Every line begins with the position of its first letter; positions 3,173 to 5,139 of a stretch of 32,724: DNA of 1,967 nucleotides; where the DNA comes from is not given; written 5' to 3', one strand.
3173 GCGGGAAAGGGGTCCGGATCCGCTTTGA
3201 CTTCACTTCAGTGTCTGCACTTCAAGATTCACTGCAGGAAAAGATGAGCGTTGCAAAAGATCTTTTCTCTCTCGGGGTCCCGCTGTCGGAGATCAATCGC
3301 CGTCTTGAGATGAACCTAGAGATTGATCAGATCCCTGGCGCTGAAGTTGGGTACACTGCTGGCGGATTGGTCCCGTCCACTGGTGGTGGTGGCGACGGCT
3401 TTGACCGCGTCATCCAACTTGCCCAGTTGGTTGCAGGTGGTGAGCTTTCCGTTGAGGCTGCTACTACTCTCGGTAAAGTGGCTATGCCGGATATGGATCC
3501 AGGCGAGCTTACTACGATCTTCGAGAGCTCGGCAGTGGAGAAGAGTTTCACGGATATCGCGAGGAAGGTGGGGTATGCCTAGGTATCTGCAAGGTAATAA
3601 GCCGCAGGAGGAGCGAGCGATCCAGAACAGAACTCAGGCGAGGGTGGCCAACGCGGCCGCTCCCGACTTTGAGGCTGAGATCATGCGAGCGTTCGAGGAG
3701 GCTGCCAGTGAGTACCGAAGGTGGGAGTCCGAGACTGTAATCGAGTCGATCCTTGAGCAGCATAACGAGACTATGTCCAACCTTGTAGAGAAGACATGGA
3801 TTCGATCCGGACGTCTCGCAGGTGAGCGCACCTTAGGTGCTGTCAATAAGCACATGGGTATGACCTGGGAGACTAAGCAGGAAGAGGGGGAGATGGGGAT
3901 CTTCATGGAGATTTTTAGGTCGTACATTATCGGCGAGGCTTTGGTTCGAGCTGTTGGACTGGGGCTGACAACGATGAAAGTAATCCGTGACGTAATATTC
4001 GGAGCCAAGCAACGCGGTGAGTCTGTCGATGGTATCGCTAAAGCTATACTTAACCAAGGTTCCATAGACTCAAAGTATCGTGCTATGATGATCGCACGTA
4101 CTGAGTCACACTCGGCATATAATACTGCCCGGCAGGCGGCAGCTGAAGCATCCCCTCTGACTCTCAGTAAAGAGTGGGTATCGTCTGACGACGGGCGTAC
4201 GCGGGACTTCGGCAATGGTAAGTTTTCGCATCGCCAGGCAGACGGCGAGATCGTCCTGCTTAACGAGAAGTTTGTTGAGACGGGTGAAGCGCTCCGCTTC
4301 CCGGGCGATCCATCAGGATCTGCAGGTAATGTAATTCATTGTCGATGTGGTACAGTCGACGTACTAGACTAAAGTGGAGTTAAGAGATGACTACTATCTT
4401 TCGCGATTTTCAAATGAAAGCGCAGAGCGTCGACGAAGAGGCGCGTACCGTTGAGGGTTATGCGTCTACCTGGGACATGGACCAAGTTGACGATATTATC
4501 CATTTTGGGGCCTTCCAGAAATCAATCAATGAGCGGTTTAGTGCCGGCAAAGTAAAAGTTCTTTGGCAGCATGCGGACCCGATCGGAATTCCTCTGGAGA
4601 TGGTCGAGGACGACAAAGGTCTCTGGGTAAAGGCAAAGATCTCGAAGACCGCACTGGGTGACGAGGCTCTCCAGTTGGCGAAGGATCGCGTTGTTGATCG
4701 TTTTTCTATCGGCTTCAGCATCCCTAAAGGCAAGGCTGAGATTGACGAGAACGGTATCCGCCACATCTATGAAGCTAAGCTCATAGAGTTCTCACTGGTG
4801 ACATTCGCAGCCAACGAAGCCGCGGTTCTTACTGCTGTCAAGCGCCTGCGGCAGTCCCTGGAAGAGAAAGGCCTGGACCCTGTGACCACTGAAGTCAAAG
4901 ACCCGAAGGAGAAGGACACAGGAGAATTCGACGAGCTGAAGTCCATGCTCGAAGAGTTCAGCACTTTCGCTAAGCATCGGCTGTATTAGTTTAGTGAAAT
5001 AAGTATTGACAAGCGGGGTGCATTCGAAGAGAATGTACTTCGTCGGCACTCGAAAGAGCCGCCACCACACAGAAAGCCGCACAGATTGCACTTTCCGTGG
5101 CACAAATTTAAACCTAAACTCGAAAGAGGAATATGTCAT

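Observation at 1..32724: Genome-wide over-representation of GATC, especially GGATCC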

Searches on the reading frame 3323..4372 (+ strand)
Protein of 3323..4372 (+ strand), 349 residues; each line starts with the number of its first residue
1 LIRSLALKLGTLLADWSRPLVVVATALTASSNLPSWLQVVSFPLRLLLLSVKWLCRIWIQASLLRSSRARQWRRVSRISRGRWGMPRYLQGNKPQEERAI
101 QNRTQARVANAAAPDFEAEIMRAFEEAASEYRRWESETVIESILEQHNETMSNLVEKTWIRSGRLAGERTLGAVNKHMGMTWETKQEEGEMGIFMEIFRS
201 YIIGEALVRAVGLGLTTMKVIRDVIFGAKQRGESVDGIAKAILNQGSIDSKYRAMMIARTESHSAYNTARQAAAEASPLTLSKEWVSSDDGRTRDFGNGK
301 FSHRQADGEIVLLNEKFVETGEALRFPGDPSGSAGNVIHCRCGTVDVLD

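Call 6: search_protein_families(library=phrogs, proteins=[window:3323-4372:+])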
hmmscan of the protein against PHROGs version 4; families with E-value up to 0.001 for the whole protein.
window:3323-4372:+ (349 aa): 14 families
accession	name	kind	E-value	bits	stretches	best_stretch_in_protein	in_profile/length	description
phrog_2468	-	head and packaging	7.8e-41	141.5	1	97-344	24-269/303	head morphogenesis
phrog_2662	-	head and packaging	7e-25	88.7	1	95-344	466-705/717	portal protein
phrog_3517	-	head and packaging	2.7e-23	83.8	1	250-345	231-326/371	head morphogenesis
phrog_859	-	head and packaging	4.8e-22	79.3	1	239-343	185-285/807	portal protein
phrog_6577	-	unknown function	2.7e-14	53.4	1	216-346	114-228/1066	-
phrog_595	-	head and packaging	1.1e-12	49.1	1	231-349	199-299/513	head maturation protease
phrog_115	-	head and packaging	7.3e-11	42.9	1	220-345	209-315/665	minor head protein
phrog_15127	-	head and packaging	1e-10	41.8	1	222-347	134-251/602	head protein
phrog_18477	-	head and packaging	4.4e-10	39.9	1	251-343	203-294/760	head morphogenesis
phrog_324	-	head and packaging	8.6e-10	39.2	1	224-343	209-313/624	head morphogenesis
phrog_21406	-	unknown function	3e-08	32.6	1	267-343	276-348/1668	-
phrog_34890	-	head and packaging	1.2e-07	31.4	1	251-344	210-303/679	head morphogenesis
phrog_758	-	head and packaging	0.00028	21.3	0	221-277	178-237/326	head morphogenesis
phrog_4728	-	head and packaging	0.00069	19.5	0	225-347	192-299/591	head morphogenesis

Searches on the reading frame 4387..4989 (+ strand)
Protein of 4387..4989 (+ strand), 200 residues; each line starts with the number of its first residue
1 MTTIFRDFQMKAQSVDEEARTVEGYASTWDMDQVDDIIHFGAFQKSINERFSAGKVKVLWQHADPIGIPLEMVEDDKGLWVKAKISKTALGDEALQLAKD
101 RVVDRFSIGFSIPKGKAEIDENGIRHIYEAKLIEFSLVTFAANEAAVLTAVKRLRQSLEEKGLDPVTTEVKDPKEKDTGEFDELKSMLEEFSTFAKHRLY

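Call 6: search_protein_families(library=phrogs, proteins=[window:4387-4989:+])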
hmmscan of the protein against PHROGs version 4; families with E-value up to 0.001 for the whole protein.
window:4387-4989:+ (200 aa): 12 families
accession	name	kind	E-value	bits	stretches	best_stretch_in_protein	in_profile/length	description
phrog_80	-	head and packaging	7.5e-43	148.6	1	1-165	215-411/607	head maturation protease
phrog_2263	-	head and packaging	1.7e-22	81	1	11-183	30-208/551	major head protein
phrog_617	-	head and packaging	5.8e-21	76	1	10-178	15-191/626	major head protein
phrog_3244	-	head and packaging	3.6e-19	70.6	1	12-178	25-205/326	head maturation protease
phrog_9644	-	head and packaging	6.2e-11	43.2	1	14-158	157-313/341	head maturation protease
phrog_9427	-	head and packaging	1.2e-09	38.9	1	8-154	17-171/453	head maturation protease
phrog_13042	-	head and packaging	7.4e-08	32.9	1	70-186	87-210/386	major head protein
phrog_21715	-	unknown function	2.9e-07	31.2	1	11-166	10-161/381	-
phrog_37668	-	head and packaging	6.7e-07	29.8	1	70-190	83-200/313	head maturation protease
phrog_1028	-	head and packaging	3.4e-05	24.5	0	13-38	34-58/591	head maturation protease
phrog_4523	-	head and packaging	4.9e-05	23.3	1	3-150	13-174/644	major head and protease protein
phrog_3270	-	head and packaging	0.00033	20.4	1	22-158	7-136/603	head maturation protease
